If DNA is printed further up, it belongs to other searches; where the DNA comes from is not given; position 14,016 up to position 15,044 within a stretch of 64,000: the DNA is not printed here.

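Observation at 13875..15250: Degenerate Walker-A MinD/CpaE-like domain inserted between sensor and lipase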

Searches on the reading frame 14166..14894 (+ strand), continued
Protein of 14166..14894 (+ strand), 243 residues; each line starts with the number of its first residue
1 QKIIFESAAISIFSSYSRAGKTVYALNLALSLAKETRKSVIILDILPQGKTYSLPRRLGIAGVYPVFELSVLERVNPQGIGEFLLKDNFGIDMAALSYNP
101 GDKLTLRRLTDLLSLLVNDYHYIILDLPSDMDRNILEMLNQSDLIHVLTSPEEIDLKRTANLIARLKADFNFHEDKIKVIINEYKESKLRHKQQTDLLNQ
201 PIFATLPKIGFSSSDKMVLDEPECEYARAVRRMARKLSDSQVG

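Call 39: fold_search(model_id=the predicted structure, library=pdb)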
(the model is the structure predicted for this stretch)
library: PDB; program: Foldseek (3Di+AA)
matches with E <= 10: 1724; with E <= 0.001: 336
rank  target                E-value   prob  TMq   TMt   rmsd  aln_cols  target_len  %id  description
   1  3ea0_B                1.6e-13  1.00  0.70  0.71   6.1       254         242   18  Crystal Structure of ParA Family ATPase from Chlorobium tepidum TLS (released 2008-09-23)
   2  3ea0_A                1.3e-12  1.00  0.75  0.76   4.1       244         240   18  Crystal Structure of ParA Family ATPase from Chlorobium tepidum TLS (released 2008-09-23)
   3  1hyq                  3.6e-11  1.00  0.74  0.77   3.7       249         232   19  MIND BACTERIAL CELL DIVISION REGULATOR FROM A. FULGIDUS (released 2001-03-14)
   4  4rz2_B                5.5e-11  1.00  0.72  0.69   4.0       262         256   19  Crystal structure of the MinD-like ATPase FlhG (released 2015-03-04)
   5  1g3q                  8.4e-11  1.00  0.74  0.76   4.2       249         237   19  CRYSTAL STRUCTURE ANALYSIS OF PYROCOCCUS FURIOSUS CELL DIVISION ATPASE MIND (released 2001-04-21)
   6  4rz3_A                1.4e-10  1.00  0.74  0.74   3.8       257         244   19  Crystal structure of the MinD-like ATPase FlhG (released 2015-03-04)
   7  2bek_B                1.7e-10  1.00  0.68  0.68   5.2       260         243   20  Structure of the bacterial chromosome segregation protein Soj (released 2005-01-12)
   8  4v02_A                3.4e-10  1.00  0.75  0.75   3.7       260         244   21  MinC:MinD cell division protein complex, Aquifex aeolicus (released 2015-01-14)
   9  4rz2_A                3.6e-10  1.00  0.74  0.71   3.8       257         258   20  Crystal structure of the MinD-like ATPase FlhG (released 2015-03-04)
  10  9a6n_A                3.6e-10  1.00  0.71  0.68   5.0       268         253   17  Integrative model of SOJ-NRDR by crosslinking MS and deep learning (released 2024-09-18)
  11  1ion                  4.6e-10  1.00  0.74  0.74   4.0       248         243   20  THE SEPTUM SITE-DETERMINING PROTEIN MIND COMPLEXED WITH MG-ADP FROM PYROCOCCUS HORIKOSHII OT3 (released 2001-09-26)
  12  4v02_B                4.6e-10  1.00  0.77  0.77   3.6       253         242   20  MinC:MinD cell division protein complex, Aquifex aeolicus (released 2015-01-14)
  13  8ray_A                5.5e-10  1.00  0.72  0.69   4.2       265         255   20  ParA in complex with ATP (released 2025-03-26)
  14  4v03_A                5.8e-10  1.00  0.76  0.78   3.5       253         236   20  MinD cell division protein, Aquifex aeolicus (released 2015-01-14)
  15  8q50                  1.0e-09  1.00  0.71  0.64   4.6       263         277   14  Nitrogenase Fe protein from Methanothermococcus thermolithotrophicus, tetragonal crystalline form at 1.91-A resolution (released 2024-05-15)
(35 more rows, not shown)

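Call 41: find_encoding_contigs(protein=P0152, flank=6000, max_places=1)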
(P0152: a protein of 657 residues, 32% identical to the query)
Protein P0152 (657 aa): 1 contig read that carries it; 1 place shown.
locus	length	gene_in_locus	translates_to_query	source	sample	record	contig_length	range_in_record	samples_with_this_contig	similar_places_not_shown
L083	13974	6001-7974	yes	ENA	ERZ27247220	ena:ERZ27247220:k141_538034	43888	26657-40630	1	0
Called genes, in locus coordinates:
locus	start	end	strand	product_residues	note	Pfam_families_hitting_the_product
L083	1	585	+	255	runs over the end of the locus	PF19293:CdaA_N (weak), PF02457:DAC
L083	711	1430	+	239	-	PF03740:PdxJ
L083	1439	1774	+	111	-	PF01648:ACPS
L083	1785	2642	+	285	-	PF01256:Carb_kinase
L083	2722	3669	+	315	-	PF01073:3Beta_HSD, PF01370:Epimerase, PF02719:Polysacc_synt_2, PF04321:RmlD_sub_bind, PF05368:NmrA, PF07993:NAD_binding_4, PF13460:NAD_binding_10, PF16363:GDP_Man_Dehyd, +1 more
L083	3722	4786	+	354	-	PF17761:DUF1016_N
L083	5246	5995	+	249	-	PF00303:Thymidylat_synt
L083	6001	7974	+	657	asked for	PF00027:cNMP_binding, PF01734:Patatin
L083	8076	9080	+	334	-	PF01210:NAD_Gly3P_dh_N, PF03807:F420_oxidored (faint), PF07479:NAD_Gly3P_dh_C, PF20618:GPD_NAD_C_bact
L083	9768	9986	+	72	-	PF12844:HTH_19, PF13560:HTH_31 (weak), PF13443:HTH_26, PF01381:HTH_3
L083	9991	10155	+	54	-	-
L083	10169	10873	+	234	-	PF18643:RE_BsaWI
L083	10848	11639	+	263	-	PF01555:N6_N4_Mtase, PF05148:Methyltransf_8 (weak), PF01170:UPF0020 (faint), PF08241:Methyltransf_11 (faint), PF13649:Methyltransf_25 (faint), PF01555:N6_N4_Mtase (weak)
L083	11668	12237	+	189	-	-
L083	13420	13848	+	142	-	PF01909:NTP_transf_2, PF18765:Polbeta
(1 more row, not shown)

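Call 42: find_encoding_contigs(protein=P0138, flank=5000, max_places=1)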
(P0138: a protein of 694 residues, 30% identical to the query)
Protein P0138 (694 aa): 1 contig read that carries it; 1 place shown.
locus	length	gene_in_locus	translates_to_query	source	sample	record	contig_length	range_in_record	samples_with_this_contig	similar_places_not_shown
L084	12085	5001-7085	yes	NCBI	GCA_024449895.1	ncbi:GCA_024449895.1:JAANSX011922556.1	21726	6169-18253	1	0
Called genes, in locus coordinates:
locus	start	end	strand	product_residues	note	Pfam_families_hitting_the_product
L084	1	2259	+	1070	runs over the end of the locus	PF00873:ACR_tran, PF03176:MMPL (weak)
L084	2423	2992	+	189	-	PF00856:SET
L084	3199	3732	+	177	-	PF01789:PsbP, PF18933:PsbP_2 (weak)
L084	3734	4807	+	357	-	PF02475:TRM5-TYW2_MTfase (faint), PF05958:tRNA_U5-meth_tr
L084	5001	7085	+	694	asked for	PF00027:cNMP_binding, PF01734:Patatin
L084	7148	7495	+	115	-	PF01050:MannoseP_isomer, PF07883:Cupin_2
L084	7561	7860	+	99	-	PF02001:DUF134, PF08281:Sigma70_r4_2 (faint)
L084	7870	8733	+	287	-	-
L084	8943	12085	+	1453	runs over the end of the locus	PF13884:Peptidase_S74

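Call 43: find_encoding_contigs(protein=P0131, flank=5000, max_places=1)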
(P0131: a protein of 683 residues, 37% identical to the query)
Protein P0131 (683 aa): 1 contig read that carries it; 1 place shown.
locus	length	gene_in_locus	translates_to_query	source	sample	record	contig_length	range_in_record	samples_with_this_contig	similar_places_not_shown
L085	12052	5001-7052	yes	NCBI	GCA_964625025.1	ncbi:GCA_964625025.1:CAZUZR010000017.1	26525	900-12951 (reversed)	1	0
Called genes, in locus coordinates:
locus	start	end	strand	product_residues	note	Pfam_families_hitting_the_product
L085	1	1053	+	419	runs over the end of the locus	PF05922:Inhibitor_I9 (faint), PF00082:Peptidase_S8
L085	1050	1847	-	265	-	PF01503:PRA-PH (faint), PF03819:MazG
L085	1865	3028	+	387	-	PF00515:TPR_1 (faint), PF07719:TPR_2 (faint), PF13428:TPR_14 (faint), PF23914:TPR_CcmH_CycH, PF14559:TPR_19 (weak), PF13485:Peptidase_MA_2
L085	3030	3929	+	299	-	PF02421:FeoB_N, PF03193:RsgA_GTPase (faint), PF00350:Dynamin_N (faint), PF01926:MMR_HSR1, PF02492:cobW (faint), PF00009:GTP_EFTU, PF07650:KH_2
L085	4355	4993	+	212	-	PF14512:TM1586_NiRdase (weak), PF00881:Nitroreductase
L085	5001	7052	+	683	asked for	PF00027:cNMP_binding, PF13614:AAA_31 (weak), PF01734:Patatin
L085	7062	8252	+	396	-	PF00108:Thiolase_N, PF00109:ketoacyl-synt (weak), PF02803:Thiolase_C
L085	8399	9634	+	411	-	PF02737:3HCDH_N, PF00725:3HCDH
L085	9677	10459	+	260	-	PF00378:ECH_1, PF16113:ECH_2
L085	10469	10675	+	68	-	-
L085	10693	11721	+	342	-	PF04055:Radical_SAM, PF13353:Fer4_12, PF13186:SPASM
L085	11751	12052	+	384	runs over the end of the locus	PF02771:Acyl-CoA_dh_N, PF02770:Acyl-CoA_dh_M, PF00441:Acyl-CoA_dh_1, PF08028:Acyl-CoA_dh_2, PF21343:ACAD9-ACADV_C (weak), PF21263:Acyl-CoA-dh_C (weak)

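Call 44: find_encoding_contigs(protein=P0161, flank=5000, max_places=1)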
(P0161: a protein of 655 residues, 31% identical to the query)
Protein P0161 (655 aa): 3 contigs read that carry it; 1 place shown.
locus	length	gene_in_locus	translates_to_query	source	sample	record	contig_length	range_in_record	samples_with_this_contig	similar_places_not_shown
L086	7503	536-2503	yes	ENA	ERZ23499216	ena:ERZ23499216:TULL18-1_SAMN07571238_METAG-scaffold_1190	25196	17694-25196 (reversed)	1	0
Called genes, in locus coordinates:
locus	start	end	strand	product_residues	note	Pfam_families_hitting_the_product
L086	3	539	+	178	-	?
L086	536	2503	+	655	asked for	PF00027:cNMP_binding, PF01656:CbiA (weak), PF13614:AAA_31 (faint), PF01734:Patatin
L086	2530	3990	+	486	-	PF00501:AMP-binding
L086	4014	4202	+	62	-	PF00108:Thiolase_N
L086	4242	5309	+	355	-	PF00108:Thiolase_N, PF00109:ketoacyl-synt (faint), PF02803:Thiolase_C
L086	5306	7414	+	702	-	PF00378:ECH_1, PF16113:ECH_2, PF02737:3HCDH_N, PF00725:3HCDH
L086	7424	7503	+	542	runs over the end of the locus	PF02770:Acyl-CoA_dh_M, PF00441:Acyl-CoA_dh_1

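Call 64: find_encoding_contigs(protein=P0174, flank=5000, max_places=1)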
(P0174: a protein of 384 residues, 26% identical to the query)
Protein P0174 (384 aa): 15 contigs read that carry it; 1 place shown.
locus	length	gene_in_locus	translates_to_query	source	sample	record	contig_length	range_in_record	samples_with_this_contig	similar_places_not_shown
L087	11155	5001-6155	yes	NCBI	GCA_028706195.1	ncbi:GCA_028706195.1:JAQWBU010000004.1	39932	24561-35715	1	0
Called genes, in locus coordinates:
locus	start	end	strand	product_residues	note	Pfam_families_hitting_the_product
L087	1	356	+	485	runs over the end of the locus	PF08323:Glyco_transf_5, PF13439:Glyco_transf_4 (faint), PF00534:Glycos_transf_1, PF13692:Glyco_trans_1_4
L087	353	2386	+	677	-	PF00128:Alpha-amylase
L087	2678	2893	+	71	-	-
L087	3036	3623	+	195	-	PF01478:Peptidase_A24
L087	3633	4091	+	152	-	PF07811:TadE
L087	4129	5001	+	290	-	PF08666:SAF (weak), PF16976:RcpC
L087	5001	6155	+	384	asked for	PF01656:CbiA, PF06564:CBP_BcsQ (faint), PF09140:MipZ, PF10609:ParA, PF13614:AAA_31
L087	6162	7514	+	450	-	PF00437:T2SSE, PF27713:UCP018868 (weak)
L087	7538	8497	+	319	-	PF00482:T2SSF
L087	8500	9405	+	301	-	PF00482:T2SSF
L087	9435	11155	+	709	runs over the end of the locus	PF00092:VWA, PF13519:VWA_2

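Call 65: find_encoding_contigs(protein=P0204, flank=5000, max_places=1)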
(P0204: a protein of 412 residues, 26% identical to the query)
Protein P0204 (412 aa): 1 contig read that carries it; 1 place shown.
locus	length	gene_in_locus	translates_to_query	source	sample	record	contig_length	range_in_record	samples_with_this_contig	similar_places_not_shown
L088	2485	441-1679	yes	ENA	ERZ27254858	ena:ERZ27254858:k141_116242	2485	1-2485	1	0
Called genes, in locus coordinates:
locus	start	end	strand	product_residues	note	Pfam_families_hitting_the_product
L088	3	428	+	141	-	?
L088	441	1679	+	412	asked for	PF00072:Response_reg, PF01656:CbiA, PF06564:CBP_BcsQ (faint), PF09140:MipZ (faint), PF10609:ParA, PF13614:AAA_31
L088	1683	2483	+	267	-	?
